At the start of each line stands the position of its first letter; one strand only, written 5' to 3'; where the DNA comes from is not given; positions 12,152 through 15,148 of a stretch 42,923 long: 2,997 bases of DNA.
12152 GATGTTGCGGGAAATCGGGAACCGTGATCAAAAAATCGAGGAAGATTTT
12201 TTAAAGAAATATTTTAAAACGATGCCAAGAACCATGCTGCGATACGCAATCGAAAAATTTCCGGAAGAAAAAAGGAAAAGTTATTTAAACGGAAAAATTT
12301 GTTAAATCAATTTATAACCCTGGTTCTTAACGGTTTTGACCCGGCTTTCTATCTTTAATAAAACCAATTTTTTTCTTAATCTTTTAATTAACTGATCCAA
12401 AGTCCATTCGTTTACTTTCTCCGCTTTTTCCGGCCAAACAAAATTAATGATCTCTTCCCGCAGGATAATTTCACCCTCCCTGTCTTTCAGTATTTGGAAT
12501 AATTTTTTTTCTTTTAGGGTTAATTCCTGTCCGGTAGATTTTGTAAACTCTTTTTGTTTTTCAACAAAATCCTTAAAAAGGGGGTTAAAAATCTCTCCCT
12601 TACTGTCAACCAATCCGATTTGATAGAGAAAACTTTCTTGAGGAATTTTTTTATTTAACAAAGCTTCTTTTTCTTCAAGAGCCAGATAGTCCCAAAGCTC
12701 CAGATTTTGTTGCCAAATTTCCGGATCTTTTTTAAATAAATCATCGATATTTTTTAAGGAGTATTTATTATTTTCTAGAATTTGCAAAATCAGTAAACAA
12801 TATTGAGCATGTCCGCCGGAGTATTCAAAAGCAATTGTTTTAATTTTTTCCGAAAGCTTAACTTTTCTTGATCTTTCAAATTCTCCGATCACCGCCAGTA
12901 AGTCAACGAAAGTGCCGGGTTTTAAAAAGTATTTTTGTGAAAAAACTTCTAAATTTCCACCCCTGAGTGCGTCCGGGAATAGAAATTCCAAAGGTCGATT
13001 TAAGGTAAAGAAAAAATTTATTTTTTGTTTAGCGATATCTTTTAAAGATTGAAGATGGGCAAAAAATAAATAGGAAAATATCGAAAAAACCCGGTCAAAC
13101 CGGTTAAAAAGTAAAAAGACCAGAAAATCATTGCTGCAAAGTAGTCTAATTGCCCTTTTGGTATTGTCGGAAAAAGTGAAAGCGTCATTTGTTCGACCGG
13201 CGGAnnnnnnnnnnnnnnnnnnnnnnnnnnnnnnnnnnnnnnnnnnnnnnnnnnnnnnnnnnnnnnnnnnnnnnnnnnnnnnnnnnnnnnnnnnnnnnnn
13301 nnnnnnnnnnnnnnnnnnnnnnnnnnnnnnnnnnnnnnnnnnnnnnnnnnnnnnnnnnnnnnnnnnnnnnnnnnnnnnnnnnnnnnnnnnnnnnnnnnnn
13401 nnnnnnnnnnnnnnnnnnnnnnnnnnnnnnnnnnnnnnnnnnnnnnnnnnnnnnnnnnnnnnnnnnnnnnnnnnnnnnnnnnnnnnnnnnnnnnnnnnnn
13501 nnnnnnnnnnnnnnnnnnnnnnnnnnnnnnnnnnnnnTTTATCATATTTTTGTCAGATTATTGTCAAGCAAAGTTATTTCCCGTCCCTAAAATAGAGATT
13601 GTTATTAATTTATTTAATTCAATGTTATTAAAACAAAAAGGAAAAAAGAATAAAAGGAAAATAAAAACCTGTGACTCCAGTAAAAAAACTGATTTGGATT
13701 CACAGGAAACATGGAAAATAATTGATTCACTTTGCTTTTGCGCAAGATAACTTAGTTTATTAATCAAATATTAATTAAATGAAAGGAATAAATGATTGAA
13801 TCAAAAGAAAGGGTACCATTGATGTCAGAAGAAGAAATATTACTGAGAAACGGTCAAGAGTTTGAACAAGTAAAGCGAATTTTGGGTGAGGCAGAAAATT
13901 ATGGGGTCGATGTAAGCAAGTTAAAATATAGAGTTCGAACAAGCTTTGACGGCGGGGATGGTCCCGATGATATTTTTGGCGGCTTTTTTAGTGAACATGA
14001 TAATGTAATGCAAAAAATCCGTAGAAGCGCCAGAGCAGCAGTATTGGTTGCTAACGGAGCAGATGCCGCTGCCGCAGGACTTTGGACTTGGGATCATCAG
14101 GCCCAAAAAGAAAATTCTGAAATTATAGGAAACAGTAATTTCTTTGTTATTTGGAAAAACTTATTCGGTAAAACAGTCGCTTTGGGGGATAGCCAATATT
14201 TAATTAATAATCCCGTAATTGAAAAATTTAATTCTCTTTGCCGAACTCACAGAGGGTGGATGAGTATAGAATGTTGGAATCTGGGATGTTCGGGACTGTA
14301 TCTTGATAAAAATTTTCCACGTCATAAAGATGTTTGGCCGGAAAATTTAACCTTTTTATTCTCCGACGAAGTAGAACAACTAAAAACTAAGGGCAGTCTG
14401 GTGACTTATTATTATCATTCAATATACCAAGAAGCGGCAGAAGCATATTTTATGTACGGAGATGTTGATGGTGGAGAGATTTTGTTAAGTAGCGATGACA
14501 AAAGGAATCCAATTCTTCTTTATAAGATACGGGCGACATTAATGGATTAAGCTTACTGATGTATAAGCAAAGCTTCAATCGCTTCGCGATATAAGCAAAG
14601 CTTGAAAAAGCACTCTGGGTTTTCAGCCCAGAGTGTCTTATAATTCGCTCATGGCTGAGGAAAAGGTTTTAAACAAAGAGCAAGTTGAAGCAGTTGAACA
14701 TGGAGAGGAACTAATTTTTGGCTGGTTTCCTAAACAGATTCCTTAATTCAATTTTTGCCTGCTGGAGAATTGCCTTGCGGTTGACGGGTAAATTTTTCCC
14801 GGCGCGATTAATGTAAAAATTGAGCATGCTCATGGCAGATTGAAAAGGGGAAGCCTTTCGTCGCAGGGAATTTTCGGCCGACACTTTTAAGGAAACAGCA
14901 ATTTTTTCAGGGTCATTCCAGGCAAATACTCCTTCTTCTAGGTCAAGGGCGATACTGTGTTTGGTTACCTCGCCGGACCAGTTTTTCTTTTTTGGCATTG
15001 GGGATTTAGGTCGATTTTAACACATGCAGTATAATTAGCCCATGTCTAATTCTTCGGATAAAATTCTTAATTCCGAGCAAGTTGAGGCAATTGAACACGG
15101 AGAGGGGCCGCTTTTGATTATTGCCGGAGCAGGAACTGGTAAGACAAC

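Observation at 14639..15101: Mirror-image event at the 5' end: ghost promoter and first ~20 codons displaced by a DUF3175 gene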

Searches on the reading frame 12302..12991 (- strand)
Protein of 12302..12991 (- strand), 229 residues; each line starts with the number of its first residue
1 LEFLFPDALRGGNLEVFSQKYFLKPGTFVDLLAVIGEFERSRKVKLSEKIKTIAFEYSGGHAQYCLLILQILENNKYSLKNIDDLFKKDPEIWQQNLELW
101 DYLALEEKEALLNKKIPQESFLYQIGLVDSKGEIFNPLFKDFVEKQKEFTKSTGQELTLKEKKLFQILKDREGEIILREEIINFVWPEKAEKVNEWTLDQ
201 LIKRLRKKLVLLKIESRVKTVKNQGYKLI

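Call 5: search_protein_families(library=pfam, proteins=[window:12302-12991:-], max_evalue=0.01)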
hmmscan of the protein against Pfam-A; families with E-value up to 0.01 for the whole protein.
window:12302-12991:- (229 aa): 2 families
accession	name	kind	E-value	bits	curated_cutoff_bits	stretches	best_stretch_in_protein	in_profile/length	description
PF00486.34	Trans_reg_C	-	1.5e-13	51.1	26.2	1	156-228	5-77/77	Transcriptional regulatory protein, C terminal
PF13475.11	DUF4116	-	0.001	19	24.9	1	67-94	4-31/49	Domain of unknown function (DUF4116)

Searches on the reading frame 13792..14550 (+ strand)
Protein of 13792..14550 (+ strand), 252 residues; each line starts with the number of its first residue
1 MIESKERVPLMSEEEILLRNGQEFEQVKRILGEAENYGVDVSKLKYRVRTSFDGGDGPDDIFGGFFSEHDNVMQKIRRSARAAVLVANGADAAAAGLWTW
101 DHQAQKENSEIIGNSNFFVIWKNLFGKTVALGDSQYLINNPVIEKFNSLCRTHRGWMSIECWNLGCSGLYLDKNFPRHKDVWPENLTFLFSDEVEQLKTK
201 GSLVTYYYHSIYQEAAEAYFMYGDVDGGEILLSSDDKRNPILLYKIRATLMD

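Call 5: search_protein_families(library=pfam, proteins=[window:13792-14550:+], max_evalue=0.01)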
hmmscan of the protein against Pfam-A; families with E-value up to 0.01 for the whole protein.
window:13792-14550:+ (252 aa): 0 families

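Call 68: find_homologous_proteins(query=window:13792-14547:+, max_evalue=0.00001)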
Query window:13792-14547:+ (252 aa): 2 proteins with E <= 0.00001 among 880 candidates.
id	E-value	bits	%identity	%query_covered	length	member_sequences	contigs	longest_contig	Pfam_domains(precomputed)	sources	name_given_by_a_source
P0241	1.2e-168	577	100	100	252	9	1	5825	-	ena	-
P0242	1.4e-138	479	81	100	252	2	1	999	-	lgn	-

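Call 69: find_encoding_contigs(protein=P0242, flank=2000, max_places=3)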
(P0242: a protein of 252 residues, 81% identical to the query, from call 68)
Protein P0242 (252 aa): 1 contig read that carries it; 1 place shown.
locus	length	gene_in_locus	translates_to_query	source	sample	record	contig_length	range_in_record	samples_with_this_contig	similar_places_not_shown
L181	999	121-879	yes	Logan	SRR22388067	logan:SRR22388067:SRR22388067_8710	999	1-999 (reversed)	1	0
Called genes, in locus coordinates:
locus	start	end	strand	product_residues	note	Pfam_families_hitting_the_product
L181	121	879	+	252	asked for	-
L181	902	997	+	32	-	?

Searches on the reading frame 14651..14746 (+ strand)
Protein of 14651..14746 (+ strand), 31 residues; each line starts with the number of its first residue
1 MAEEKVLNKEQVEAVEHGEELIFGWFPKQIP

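Call 5: search_protein_families(library=pfam, proteins=[window:14651-14746:+], max_evalue=0.01)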
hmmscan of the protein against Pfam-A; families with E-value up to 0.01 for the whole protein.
window:14651-14746:+ (31 aa): 0 families

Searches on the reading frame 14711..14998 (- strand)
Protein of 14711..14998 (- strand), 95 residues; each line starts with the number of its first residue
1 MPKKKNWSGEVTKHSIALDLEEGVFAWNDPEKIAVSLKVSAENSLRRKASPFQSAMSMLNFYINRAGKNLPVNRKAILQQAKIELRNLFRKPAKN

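Call 5: search_protein_families(library=pfam, proteins=[window:14711-14998:-], max_evalue=0.01)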
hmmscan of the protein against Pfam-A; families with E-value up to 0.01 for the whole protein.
window:14711-14998:- (95 aa): 1 family
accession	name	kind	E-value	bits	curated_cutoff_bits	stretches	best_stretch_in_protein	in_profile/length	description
PF11373.13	DUF3175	-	4.8e-40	136.1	27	1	7-91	2-86/86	Protein of unknown function (DUF3175)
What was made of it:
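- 14711..14998 (-): Inserted accessory gene, DUF3175 (95 aa). Its stop codon abuts the ghost. Pfam PF11373, E = 4.8e-40 (call 5).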

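Call 33: find_homologous_proteins(query=window:14714-14998:-, max_evalue=0.00001)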
Query window:14714-14998:- (95 aa): 7990 proteins with E <= 0.00001 among 8000 candidates; the best 120 are listed.
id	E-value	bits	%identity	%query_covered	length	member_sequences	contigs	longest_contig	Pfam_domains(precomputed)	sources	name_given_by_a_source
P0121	1.4e-45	171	90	96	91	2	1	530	PF11373.14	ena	-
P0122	4.8e-41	156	87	91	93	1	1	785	PF11373.14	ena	-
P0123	6.4e-41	156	84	93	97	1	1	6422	PF11373.14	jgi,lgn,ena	-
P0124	8.9e-41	155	83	94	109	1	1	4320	PF11373.14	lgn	-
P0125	1.0e-40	155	82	98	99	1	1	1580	PF11373.14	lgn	-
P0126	1.1e-40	155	85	94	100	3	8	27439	PF11373.14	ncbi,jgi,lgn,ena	-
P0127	2.8e-40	154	82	97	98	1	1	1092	PF11373.14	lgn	-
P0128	3.4e-40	154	82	94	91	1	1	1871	PF11373.14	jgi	jgi:hypothetical protein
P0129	4.0e-40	153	82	98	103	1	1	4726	PF11373.14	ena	-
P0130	9.0e-40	152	81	94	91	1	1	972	PF11373.14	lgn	-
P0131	9.1e-40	152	81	96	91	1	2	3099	PF11373.14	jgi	-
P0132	1.3e-39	152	75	83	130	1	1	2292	PF11373.14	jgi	-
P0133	1.4e-39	152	83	94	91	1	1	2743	PF11373.14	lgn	-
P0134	1.5e-39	152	81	94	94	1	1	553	PF11373.14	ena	-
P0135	1.5e-39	152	81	94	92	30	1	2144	PF11373.14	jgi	-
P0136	1.7e-39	151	80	96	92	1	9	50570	PF11373.14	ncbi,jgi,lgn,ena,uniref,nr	ncbi:MAG: hypothetical protein US60_C0025G0012 [Microgenomates group bacterium GW2011_GWC1_37_8]|uni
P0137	1.9e-39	151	79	96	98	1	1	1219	PF11373.14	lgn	-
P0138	1.9e-39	151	79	96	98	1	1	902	PF11373.14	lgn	-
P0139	1.9e-39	151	81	94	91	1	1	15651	PF11373.14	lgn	-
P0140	2.2e-39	151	82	96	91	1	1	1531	PF11373.14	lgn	-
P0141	2.2e-39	151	81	94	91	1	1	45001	PF11373.14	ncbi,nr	ncbi:DUF3175 domain-containing protein [Candidatus Woesebacteria bacterium]|nr:DUF3175 domain-contai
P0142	2.4e-39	151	82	93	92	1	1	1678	PF11373.14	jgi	jgi:hypothetical protein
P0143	3.2e-39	151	84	89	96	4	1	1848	PF11373.14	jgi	-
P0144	3.5e-39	150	82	94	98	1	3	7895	PF11373.14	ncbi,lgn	-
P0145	3.6e-39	150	81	94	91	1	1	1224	PF11373.14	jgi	jgi:hypothetical protein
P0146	3.8e-39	150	82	94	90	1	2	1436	PF11373.14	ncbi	-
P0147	4.3e-39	150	84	89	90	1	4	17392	PF11373.14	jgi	jgi:hypothetical protein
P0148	4.4e-39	150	77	96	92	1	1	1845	PF11373.14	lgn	-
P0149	4.5e-39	150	82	93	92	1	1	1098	PF11373.14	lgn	-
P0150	4.8e-39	150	81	94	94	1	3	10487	PF11373.14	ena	-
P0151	4.9e-39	150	81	94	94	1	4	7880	PF11373.14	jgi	-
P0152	7.9e-39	149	83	93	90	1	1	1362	PF11373.14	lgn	-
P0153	8.8e-39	149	79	96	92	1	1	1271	PF11373.14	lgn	-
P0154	8.8e-39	149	80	94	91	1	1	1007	PF11373.14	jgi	jgi:hypothetical protein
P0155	9.3e-39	149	81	94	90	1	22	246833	PF11373.14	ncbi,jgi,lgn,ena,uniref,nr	ncbi:MAG: hypothetical protein UT24_C0004G0076 [Candidatus Woesebacteria bacterium GW2011_GWB1_39_12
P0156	9.7e-39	149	78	96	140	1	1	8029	PF11373.14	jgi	jgi:hypothetical protein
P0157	1.0e-38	149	82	94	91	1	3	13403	PF11373.14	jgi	jgi:hypothetical protein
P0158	1.1e-38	149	80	94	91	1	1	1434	PF11373.14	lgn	-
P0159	1.1e-38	149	81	94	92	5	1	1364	PF11373.14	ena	-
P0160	1.1e-38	149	79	99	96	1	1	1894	PF11373.14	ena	-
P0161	1.4e-38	149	79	94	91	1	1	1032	PF11373.14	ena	-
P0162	1.4e-38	149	80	92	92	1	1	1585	PF11373.14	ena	-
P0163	1.4e-38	148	81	93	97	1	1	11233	PF11373.14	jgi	jgi:hypothetical protein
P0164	1.5e-38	148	79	94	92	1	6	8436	PF11373.14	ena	-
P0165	1.7e-38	148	83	91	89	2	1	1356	PF11373.14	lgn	-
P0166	1.7e-38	148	80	96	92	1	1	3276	PF11373.14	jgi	jgi:hypothetical protein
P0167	1.9e-38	148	81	95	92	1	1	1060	PF11373.14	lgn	-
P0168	1.9e-38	148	79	94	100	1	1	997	PF11373.14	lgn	-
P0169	2.0e-38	148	82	92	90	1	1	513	PF11373.14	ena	-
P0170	2.1e-38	148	79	96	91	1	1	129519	PF11373.14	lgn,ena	-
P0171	2.2e-38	148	76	97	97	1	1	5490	PF11373.14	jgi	jgi:hypothetical protein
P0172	2.4e-38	148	79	94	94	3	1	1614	PF11373.14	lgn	-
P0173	2.4e-38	148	80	96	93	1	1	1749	PF11373.14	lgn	-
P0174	3.0e-38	147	78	93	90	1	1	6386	PF11373.14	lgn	-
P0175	3.0e-38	147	81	93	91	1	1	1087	PF11373.14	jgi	-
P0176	3.2e-38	147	78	94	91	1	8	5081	PF11373.14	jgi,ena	-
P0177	3.7e-38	147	80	93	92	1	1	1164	PF11373.14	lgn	-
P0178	3.8e-38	147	78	94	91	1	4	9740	PF11373.14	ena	-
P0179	4.0e-38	147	82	92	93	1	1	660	PF11373.14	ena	-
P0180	4.0e-38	147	80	93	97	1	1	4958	PF11373.14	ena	-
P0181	4.0e-38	147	80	93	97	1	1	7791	PF11373.14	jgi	-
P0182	4.4e-38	147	81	91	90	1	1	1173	PF11373.14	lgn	-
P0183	4.6e-38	147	82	92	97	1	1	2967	PF11373.14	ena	-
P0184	4.7e-38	147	82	92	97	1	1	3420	PF11373.14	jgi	-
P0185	4.9e-38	147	80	94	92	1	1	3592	PF11373.14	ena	-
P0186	5.0e-38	147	80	89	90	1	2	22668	PF11373.14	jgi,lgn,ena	jgi:hypothetical protein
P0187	5.9e-38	146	80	92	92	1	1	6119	PF11373.14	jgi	jgi:hypothetical protein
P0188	6.6e-38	146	83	92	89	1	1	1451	PF11373.14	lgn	-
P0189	6.8e-38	146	80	94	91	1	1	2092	PF11373.14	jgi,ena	-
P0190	6.9e-38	146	80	94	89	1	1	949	PF11373.14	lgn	-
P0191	7.8e-38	146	78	94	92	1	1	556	PF11373.14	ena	-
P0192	7.9e-38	146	78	94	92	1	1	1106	PF11373.14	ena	-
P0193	8.4e-38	146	80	94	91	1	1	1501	PF11373.14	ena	-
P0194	8.8e-38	146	76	96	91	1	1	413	PF11373.14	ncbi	-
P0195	9.8e-38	146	76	94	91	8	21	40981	PF11373.14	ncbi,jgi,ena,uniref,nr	ncbi:MAG: hypothetical protein UX25_C0004G0014 [Candidatus Woesebacteria bacterium GW2011_GWC2_45_9]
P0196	9.8e-38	146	81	89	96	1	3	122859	PF11373.14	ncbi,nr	ncbi:DUF3175 domain-containing protein [Patescibacteria group bacterium]|nr:DUF3175 domain-containin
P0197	1.0e-37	146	78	94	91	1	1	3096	PF11373.14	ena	-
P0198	1.0e-37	146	74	97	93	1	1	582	PF11373.14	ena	-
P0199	1.0e-37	146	78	94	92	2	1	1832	PF11373.14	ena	-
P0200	1.1e-37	146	79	94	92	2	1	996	PF11373.14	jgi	jgi:hypothetical protein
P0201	1.2e-37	146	78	94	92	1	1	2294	PF11373.14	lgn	-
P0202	1.3e-37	145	78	93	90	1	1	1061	PF11373.14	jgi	jgi:hypothetical protein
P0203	1.4e-37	145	79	94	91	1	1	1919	PF11373.14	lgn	-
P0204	1.4e-37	145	78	94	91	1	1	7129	PF11373.14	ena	-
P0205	1.5e-37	145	76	94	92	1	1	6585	PF11373.14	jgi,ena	-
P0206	1.6e-37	145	80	93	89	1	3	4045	PF11373.14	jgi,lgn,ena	jgi:hypothetical protein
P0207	1.8e-37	145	80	93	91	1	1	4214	PF11373.14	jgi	jgi:hypothetical protein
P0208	1.8e-37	145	78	94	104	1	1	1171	PF11373.14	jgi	-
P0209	1.9e-37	145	78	94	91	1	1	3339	PF11373.14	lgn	-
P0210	1.9e-37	145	80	94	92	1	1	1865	PF11373.14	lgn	-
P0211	1.9e-37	145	77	97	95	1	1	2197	PF11373.14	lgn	-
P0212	2.0e-37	145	76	96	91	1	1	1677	PF11373.14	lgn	-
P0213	2.4e-37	145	82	93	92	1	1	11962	PF11373.14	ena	-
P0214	2.4e-37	145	80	89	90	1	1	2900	PF11373.14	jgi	jgi:hypothetical protein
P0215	2.4e-37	145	76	96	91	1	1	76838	PF11373.14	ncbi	-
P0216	2.5e-37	144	77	94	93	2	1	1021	PF11373.14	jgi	jgi:phosphoenolpyruvate carboxylase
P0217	2.5e-37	144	76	96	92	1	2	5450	PF11373.14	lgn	-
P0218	2.6e-37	144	82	92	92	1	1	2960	PF11373.14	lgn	-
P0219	2.7e-37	144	77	96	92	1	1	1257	PF11373.14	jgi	jgi:hypothetical protein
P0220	2.7e-37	144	81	89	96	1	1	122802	PF11373.14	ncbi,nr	ncbi:DUF3175 domain-containing protein [Patescibacteria group bacterium]|nr:DUF3175 domain-containin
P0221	3.0e-37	144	79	94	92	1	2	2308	PF11373.14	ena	-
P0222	3.0e-37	144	78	94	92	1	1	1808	PF11373.14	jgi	jgi:hypothetical protein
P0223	3.0e-37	144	82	93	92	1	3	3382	PF11373.14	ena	-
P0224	3.0e-37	144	77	93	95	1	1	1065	PF11373.14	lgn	-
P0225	3.1e-37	144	78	92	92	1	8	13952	PF11373.14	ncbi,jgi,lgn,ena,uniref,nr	ncbi:hypothetical protein A2863_01145 [Candidatus Woesebacteria bacterium RIFCSPHIGHO2_01_FULL_38_9b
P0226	3.2e-37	144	79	94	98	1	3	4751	PF11373.14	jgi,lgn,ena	jgi:hypothetical protein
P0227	3.2e-37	144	79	94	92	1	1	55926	PF11373.14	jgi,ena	-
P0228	3.2e-37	144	82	93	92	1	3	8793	PF11373.14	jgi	-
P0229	3.2e-37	144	79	92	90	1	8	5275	PF11373.14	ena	-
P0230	3.5e-37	144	76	96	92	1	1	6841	PF11373.14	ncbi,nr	ncbi:DUF3175 domain-containing protein [Candidatus Gottesmanbacteria bacterium]|nr:DUF3175 domain-co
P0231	3.7e-37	144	79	92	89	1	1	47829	PF11373.14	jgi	jgi:hypothetical protein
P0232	3.8e-37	144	79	89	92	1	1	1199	PF11373.14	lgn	-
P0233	3.9e-37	144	81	93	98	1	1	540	PF11373.14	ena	-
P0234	4.1e-37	144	80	93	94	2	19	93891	PF11373.14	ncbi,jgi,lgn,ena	-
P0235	4.4e-37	144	78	94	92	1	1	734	PF11373.14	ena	-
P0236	4.9e-37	144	80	89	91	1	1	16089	PF11373.14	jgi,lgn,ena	-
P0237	5.0e-37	144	82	93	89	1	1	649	PF11373.14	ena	-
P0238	5.1e-37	143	79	95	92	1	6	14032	PF11373.14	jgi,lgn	jgi:hypothetical protein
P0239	5.5e-37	143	76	94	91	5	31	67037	PF11373.14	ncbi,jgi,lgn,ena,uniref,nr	ncbi:MAG: hypothetical protein UX88_C0026G0010 [Candidatus Woesebacteria bacterium GW2011_GWC2_47_16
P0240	5.6e-37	143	76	96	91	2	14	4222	PF11373.14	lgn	-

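Call 34: find_encoding_contigs(protein=P0126, flank=5000, max_places=3)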
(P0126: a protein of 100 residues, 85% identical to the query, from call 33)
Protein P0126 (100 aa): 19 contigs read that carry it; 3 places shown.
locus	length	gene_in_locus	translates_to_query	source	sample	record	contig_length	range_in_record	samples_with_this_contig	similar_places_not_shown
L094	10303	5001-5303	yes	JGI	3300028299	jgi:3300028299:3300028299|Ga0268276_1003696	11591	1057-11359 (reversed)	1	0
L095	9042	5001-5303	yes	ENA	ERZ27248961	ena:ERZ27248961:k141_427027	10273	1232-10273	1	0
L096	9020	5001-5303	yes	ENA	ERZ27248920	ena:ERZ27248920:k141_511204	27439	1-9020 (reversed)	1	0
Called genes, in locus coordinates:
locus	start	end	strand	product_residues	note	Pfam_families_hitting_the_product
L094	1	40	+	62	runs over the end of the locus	-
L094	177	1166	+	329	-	PF02618:YceG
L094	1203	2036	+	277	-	PF01063:Aminotran_4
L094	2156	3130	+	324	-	PF01018:GTP1_OBG, PF01926:MMR_HSR1, PF02421:FeoB_N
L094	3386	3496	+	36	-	-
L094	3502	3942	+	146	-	PF01161:PBP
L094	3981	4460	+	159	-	PF00254:FKBP_C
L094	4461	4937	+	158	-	PF03073:TspO_MBR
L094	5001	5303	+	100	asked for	PF11373:DUF3175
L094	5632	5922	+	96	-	PF01936:NYN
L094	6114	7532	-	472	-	PF13231:PMT_2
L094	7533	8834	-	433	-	PF00749:tRNA-synt_1c, PF19269:Anticodon_2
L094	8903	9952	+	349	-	-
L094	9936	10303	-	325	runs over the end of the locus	PF00768:Peptidase_S11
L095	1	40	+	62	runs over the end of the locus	-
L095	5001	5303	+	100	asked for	PF11373:DUF3175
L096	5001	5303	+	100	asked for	PF11373:DUF3175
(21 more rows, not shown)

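Call 35: find_encoding_contigs(protein=P0123, flank=5000, max_places=2)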
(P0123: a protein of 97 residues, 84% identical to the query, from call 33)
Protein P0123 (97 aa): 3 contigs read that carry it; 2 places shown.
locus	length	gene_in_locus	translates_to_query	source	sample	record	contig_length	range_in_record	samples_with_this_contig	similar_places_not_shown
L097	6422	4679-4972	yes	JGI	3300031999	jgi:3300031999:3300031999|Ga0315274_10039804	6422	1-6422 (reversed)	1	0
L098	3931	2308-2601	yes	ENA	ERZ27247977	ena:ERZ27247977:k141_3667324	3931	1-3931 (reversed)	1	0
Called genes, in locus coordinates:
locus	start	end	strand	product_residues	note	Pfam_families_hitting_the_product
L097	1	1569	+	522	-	?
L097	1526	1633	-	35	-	-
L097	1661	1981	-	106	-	-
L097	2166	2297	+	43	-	-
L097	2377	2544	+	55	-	-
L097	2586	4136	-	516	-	-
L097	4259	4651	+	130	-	PF01894:YjbQ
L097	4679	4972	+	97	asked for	PF11373:DUF3175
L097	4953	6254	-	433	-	PF00278:Orn_DAP_Arg_deC, PF02784:Orn_Arg_deC_N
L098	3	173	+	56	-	?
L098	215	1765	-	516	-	-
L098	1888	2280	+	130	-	PF01894:YjbQ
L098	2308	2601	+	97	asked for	PF11373:DUF3175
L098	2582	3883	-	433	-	PF00278:Orn_DAP_Arg_deC, PF02784:Orn_Arg_deC_N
